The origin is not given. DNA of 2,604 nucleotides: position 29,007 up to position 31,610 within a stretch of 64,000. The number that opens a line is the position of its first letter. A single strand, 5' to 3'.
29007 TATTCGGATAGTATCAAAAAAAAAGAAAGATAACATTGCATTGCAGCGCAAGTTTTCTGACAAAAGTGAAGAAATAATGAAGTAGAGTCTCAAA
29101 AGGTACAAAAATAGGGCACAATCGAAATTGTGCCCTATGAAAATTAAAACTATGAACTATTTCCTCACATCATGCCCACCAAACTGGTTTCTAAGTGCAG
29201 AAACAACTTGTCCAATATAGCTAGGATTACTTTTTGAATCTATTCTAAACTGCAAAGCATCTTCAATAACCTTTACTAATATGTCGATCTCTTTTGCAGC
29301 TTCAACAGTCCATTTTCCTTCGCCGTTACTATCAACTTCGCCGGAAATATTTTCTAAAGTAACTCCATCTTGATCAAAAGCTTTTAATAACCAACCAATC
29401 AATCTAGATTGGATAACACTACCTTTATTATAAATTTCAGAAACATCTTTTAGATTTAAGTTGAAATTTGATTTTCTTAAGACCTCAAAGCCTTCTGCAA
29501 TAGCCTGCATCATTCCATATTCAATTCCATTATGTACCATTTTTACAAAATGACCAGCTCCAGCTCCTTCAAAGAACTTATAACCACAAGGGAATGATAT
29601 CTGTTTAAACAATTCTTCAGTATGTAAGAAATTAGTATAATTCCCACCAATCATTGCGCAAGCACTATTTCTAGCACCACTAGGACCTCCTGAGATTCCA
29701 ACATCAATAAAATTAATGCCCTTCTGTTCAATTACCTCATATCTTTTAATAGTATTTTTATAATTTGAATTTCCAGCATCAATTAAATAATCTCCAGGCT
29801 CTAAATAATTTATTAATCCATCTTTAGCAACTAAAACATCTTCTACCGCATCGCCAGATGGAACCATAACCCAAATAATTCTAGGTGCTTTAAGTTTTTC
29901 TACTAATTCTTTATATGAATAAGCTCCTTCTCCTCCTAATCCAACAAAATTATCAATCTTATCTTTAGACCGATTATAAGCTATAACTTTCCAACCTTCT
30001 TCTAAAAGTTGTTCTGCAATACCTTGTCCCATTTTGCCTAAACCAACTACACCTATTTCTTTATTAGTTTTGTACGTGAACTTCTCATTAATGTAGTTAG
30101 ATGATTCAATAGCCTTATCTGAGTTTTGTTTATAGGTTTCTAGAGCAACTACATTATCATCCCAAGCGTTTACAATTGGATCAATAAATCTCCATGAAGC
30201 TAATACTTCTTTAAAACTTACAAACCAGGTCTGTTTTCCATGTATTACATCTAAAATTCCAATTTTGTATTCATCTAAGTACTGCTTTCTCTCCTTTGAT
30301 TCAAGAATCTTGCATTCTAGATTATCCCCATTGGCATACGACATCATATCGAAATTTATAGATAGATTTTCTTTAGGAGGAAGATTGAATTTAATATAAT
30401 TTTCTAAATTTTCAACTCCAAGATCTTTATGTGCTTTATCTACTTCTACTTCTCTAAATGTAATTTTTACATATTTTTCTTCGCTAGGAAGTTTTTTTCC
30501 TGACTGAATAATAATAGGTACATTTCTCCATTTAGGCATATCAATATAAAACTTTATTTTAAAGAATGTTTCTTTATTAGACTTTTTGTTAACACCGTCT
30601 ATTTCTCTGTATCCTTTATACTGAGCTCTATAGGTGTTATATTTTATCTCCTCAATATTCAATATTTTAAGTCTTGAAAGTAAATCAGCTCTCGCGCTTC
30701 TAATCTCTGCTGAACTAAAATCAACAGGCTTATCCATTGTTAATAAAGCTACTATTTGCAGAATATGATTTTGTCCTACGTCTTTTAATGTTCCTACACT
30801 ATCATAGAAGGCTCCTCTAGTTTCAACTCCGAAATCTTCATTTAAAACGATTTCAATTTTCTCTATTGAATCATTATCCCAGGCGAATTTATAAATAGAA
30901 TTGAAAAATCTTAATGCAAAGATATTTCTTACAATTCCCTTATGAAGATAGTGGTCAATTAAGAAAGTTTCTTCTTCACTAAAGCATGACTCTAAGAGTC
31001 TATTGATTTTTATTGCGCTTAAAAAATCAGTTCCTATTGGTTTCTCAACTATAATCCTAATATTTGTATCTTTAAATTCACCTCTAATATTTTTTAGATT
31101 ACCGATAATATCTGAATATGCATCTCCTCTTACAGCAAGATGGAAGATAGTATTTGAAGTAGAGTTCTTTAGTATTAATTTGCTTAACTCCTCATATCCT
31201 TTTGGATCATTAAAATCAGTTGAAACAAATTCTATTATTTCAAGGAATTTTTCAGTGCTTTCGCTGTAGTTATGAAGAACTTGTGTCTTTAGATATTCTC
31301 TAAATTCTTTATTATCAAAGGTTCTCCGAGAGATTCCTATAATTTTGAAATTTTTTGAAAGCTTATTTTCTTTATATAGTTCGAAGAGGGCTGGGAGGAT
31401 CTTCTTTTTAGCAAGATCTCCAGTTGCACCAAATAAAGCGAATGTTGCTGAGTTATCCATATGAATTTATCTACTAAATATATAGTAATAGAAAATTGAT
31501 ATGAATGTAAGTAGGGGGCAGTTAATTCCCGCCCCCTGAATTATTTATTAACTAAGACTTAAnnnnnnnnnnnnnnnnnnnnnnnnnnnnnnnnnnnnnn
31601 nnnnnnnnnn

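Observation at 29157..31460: Single ORF fusing glucose-6-phosphate dehydrogenase with 6-phosphogluconate dehydrogenase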

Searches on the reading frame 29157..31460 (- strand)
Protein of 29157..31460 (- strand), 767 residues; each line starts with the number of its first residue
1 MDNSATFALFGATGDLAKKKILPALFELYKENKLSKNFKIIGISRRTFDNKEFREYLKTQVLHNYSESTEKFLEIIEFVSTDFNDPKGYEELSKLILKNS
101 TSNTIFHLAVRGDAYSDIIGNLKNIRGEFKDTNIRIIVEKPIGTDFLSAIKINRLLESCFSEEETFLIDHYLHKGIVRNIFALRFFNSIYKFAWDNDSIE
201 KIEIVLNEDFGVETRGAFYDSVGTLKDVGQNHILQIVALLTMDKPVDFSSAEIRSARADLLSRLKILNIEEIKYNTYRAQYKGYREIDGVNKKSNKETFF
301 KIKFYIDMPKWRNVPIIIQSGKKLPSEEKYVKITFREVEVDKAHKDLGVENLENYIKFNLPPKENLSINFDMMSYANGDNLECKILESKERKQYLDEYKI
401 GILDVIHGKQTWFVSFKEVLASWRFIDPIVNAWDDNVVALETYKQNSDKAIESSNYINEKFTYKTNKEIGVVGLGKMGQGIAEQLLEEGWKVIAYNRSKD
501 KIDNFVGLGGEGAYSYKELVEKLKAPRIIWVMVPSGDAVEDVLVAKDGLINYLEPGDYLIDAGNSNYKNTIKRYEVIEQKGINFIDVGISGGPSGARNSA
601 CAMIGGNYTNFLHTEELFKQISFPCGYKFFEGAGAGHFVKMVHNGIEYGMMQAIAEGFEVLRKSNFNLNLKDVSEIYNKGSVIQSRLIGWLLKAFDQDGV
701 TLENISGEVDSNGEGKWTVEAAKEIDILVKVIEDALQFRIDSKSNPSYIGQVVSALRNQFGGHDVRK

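Call 3: search_protein_families(library=pfam, proteins=[window:29157-31460:-], max_evalue=0.01)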
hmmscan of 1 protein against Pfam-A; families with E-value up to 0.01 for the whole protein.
window:29157-31460:- (767 aa): 9 families
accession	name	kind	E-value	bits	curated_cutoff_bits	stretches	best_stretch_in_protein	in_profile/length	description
PF02781.21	G6PD_C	-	4.3e-68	230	27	1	182-460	2-291/296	Glucose-6-phosphate dehydrogenase, C-terminal domain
PF00479.28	G6PD_N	-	9.9e-47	160.4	22.1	1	9-179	2-183/183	Glucose-6-phosphate dehydrogenase, NAD binding domain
PF03446.21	NAD_binding_2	-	4.4e-43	147.5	21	1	468-622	1-153/161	NAD binding domain of 6-phosphogluconate dehydrogenase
PF00393.24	6PGD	-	1.1e-20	74.7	27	1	636-744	1-115/290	6-phosphogluconate dehydrogenase, C-terminal domain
PF02826.25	2-Hacid_dh_C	-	6.7e-08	32.5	25.1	1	463-582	33-146/178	D-isomer specific 2-hydroxyacid dehydrogenase, NAD binding domain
PF03807.23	F420_oxidored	-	6.5e-06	27.1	21.6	1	469-519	2-56/94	NADP oxidoreductase coenzyme F420-dependent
PF01488.26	Shikimate_DH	-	1.1e-05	25.9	24.3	1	460-527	6-77/138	Shikimate / quinate 5-dehydrogenase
PF02737.24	3HCDH_N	-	5.6e-05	23.6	22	1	469-505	2-38/180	3-hydroxyacyl-CoA dehydrogenase, NAD binding domain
PF13905.12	Thioredoxin_8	-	0.0053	17.5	27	0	9-60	7-57/94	Thioredoxin-like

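Call 4: search_protein_families(library=ncbifam, proteins=[window:29157-31460:-], max_evalue=0.01)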
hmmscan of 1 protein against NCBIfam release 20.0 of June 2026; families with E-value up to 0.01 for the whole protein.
window:29157-31460:- (767 aa): 26 families (the best 25 are shown)
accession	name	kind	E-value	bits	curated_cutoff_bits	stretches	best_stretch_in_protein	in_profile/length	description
TIGR00871.1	zwf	equivalog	1.5e-110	370.2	400.6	1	5-460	3-479/486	glucose-6-phosphate dehydrogenase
NF007161.0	PRK09599.1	subfamily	9.3e-102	340.3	271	1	468-766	2-299/302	NADP-dependent phosphogluconate dehydrogenase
TIGR00872.1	gnd_rel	equivalog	1.6e-95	319.8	297.2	1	469-767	3-297/299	phosphogluconate dehydrogenase (NAD(+)-dependent, decarboxylating)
NF009492.0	PRK12853.1-3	equivalog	1.5e-84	284.6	428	1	2-448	7-455/472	glucose-6-phosphate dehydrogenase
NF004331.0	PRK05722.2-1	equivalog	2.6e-70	237.8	622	1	8-446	7-412/425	glucose-6-phosphate dehydrogenase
NF006765.0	PRK09287.1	equivalog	2.7e-63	214.5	413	1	466-745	3-294/476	NADP-dependent phosphogluconate dehydrogenase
TIGR00873.1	gnd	equivalog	1.7e-59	201.9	426.7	1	468-742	1-286/467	decarboxylating NADP(+)-dependent phosphogluconate dehydrogenase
TIGR01505.1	tartro_sem_red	equivalog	8.5e-25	87.6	340.75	1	469-670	2-199/291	2-hydroxy-3-oxopropionate reductase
NF008592.0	PRK11559.1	equivalog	2e-23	83.2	397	1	467-665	3-197/296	2-hydroxy-3-oxopropionate reductase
TIGR01692.1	HIBADH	equivalog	1.7e-21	76.8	291.6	1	472-680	2-204/288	3-hydroxyisobutyrate dehydrogenase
NF043037.1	ThreonDh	equivalog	7.8e-20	71.5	350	1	466-646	2-179/297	L-threonate dehydrogenase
NF012005.0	PRK15461.1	equivalog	8.7e-14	51.4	348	1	468-649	3-180/298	sulfolactaldehyde 3-reductase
NF011633.0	PRK15059.1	equivalog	5.5e-10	38.9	451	1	469-646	3-175/292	2-hydroxy-3-oxopropionate reductase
NF041369.1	Dhydh_Halo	equivalog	8.5e-07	28.5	400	1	443-546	110-207/305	D-2-hydroxyacid dehydrogenase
NF004699.0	PRK06035.1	equivalog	3.4e-05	23.2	500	1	467-523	4-60/294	3-hydroxyacyl-CoA dehydrogenase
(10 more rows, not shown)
